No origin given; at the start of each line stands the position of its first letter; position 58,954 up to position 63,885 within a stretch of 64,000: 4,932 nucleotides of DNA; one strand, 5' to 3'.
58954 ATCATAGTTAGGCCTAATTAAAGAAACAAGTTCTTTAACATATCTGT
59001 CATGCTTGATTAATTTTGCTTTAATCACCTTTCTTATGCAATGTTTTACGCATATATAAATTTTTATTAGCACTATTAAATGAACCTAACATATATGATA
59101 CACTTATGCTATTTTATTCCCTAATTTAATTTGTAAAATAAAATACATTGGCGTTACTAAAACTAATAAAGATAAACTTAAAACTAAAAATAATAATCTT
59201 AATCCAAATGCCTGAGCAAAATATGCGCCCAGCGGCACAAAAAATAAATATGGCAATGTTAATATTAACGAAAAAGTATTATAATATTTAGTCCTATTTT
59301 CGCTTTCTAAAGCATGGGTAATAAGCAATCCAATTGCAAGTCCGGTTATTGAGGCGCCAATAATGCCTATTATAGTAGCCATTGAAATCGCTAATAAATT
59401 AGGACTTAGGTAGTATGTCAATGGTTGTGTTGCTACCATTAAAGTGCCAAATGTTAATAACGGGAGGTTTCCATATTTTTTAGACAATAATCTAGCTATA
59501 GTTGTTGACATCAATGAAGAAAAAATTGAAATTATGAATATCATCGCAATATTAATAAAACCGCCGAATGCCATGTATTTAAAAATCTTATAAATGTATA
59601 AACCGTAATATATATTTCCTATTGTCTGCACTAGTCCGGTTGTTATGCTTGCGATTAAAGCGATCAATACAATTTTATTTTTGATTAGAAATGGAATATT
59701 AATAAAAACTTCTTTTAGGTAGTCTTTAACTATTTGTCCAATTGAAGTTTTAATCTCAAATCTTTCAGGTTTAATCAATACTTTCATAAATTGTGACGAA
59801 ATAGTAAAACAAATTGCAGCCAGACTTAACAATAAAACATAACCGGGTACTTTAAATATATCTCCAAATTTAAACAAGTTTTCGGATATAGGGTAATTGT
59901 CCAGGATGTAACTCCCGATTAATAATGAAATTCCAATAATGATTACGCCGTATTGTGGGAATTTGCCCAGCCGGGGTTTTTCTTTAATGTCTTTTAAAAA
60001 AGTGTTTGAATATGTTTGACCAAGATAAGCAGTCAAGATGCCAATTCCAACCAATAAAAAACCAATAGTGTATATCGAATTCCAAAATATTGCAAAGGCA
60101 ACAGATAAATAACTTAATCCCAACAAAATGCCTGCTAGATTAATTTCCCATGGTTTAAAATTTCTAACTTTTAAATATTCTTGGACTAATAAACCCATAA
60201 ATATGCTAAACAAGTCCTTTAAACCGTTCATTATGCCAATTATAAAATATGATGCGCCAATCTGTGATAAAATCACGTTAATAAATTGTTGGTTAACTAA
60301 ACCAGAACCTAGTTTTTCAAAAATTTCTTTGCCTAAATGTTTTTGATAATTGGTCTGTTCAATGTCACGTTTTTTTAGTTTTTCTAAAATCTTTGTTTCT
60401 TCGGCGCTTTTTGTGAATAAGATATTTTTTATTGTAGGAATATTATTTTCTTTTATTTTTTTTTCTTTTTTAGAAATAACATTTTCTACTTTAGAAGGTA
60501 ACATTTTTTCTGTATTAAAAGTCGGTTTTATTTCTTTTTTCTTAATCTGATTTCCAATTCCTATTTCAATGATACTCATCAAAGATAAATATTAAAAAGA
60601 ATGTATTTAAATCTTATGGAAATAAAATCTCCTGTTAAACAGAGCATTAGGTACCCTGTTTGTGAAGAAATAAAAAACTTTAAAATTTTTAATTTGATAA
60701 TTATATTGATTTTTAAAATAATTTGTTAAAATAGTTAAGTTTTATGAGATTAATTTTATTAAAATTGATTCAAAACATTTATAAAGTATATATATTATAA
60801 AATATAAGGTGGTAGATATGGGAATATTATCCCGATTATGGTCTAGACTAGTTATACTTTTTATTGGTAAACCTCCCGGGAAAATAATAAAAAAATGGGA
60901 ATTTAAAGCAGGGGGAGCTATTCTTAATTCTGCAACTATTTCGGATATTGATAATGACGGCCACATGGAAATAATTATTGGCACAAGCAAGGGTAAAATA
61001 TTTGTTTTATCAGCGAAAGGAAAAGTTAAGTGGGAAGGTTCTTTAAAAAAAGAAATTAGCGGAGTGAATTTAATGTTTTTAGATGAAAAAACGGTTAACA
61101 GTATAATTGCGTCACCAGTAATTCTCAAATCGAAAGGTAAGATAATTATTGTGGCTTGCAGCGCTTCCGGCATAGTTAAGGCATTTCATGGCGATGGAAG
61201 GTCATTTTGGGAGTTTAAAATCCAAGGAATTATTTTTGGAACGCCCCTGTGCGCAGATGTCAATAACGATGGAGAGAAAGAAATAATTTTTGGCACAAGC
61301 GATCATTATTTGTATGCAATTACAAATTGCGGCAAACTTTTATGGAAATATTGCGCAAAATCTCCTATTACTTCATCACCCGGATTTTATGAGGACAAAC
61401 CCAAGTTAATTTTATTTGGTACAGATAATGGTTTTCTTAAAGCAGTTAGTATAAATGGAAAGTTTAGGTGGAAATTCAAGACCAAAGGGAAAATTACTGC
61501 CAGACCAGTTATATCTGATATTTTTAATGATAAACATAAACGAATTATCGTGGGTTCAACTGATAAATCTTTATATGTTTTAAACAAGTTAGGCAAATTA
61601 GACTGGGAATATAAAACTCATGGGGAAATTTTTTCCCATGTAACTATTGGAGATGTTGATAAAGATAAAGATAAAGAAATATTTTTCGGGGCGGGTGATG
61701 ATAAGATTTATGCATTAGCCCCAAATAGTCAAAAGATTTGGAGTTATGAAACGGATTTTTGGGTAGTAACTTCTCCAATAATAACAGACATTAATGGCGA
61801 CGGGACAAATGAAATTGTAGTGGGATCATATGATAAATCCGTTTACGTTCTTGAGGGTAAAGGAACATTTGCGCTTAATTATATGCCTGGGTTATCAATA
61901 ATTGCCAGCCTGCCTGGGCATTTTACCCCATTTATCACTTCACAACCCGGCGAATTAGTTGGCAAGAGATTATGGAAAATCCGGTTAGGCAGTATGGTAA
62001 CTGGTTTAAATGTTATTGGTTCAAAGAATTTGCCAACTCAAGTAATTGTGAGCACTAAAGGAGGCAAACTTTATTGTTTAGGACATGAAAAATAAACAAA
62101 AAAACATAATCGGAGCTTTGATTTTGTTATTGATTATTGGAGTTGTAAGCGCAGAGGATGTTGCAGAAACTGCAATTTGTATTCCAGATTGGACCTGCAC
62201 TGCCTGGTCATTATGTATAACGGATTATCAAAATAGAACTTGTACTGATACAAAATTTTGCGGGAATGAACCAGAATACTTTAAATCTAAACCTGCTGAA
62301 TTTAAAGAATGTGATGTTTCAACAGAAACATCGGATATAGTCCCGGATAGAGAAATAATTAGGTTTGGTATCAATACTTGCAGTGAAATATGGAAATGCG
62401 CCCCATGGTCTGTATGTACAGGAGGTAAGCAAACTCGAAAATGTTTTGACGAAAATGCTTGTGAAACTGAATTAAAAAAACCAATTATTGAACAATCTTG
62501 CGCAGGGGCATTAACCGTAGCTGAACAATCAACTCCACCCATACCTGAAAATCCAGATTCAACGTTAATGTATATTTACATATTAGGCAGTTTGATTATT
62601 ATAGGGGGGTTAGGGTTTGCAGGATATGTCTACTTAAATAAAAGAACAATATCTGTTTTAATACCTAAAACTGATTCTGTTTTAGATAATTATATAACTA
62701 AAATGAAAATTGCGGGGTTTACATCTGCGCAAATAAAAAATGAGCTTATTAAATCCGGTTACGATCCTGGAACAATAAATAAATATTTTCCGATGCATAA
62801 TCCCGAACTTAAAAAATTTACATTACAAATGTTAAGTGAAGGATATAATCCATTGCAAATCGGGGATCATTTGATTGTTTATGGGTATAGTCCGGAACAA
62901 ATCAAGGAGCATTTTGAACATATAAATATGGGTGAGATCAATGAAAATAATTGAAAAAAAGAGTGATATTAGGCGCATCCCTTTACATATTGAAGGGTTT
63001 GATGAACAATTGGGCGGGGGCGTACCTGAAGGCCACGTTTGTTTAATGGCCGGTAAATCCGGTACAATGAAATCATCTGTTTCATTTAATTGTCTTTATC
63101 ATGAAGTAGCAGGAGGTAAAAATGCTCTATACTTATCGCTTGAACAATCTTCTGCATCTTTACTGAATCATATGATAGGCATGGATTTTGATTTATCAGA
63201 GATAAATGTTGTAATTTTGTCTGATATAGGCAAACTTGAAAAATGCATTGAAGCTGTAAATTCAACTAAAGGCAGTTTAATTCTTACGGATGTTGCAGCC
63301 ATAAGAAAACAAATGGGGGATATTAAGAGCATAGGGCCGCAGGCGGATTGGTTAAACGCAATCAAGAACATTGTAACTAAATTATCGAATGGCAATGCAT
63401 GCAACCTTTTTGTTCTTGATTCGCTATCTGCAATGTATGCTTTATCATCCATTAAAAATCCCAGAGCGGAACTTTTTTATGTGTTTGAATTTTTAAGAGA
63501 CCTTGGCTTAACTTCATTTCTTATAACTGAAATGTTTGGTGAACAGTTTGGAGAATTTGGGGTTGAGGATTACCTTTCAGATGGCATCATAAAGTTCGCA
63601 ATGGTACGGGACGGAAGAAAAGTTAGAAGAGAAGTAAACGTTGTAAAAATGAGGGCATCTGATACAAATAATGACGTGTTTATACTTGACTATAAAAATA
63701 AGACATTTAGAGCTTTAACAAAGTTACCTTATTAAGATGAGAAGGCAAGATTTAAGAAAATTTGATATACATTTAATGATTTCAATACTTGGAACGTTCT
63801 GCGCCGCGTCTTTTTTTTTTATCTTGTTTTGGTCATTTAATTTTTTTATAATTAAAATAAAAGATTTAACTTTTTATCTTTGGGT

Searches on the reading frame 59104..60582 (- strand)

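Call 43: search_protein_families(library=pfam, proteins=[window:59104-60582:-], max_evalue=0.00001)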
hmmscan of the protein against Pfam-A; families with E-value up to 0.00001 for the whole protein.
window:59104-60582:- (492 aa): 1 family
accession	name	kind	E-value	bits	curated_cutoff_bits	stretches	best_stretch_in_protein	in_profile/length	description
PF07690.21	MFS_1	-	8.7e-08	31.9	33.4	1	217-431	135-329/347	Major Facilitator Superfamily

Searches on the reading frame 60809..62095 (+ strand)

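Call 43: search_protein_families(library=pfam, proteins=[window:60809-62095:+], max_evalue=0.00001)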
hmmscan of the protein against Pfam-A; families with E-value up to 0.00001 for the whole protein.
window:60809-62095:+ (428 aa): 8 families
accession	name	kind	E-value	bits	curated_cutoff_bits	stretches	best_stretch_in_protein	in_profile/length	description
PF13570.13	Beta-prop_ACSF4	-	9.4e-44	150.6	133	2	97-259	133-288/329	Beta-alanine-activating enzyme, beta-propeller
PF25292.1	Beta-prop_CGLA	-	1.2e-38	133.9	26.8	3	113-187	1-76/316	Lambda-carrageenase beta-propeller domain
PF13517.12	FG-GAP_3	-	3.4e-15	56.8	26.9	0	327-355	1-30/61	FG-GAP-like repeat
PF14783.12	BBS2_Mid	-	5.6e-15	55.8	27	0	149-251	5-101/108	Ciliary BBSome complex subunit 2, middle region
PF13360.13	PQQ_2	-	4.1e-13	50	27.6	1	167-324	4-155/233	Outer membrane protein assembly factor BamB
PF23743.1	Beta-prop_BBS7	-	3.8e-10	40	27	0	245-348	142-249/299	BBS7 beta-propeller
PF15907.11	Itfg2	-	8.6e-10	38.8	27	0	225-348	13-103/330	Integrin-alpha FG-GAP repeat-containing protein 2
PF01839.29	FG-GAP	-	1.8e-09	37.7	22.1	0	325-347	7-36/37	FG-GAP repeat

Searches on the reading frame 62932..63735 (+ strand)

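Call 43: search_protein_families(library=pfam, proteins=[window:62932-63735:+], max_evalue=0.00001)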
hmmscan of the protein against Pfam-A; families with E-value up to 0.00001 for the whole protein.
window:62932-63735:+ (267 aa): 1 family
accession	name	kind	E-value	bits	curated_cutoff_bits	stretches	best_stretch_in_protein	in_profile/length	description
PF06745.19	ATPase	-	1.5e-29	103.5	26.6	1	18-254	3-219/231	KaiC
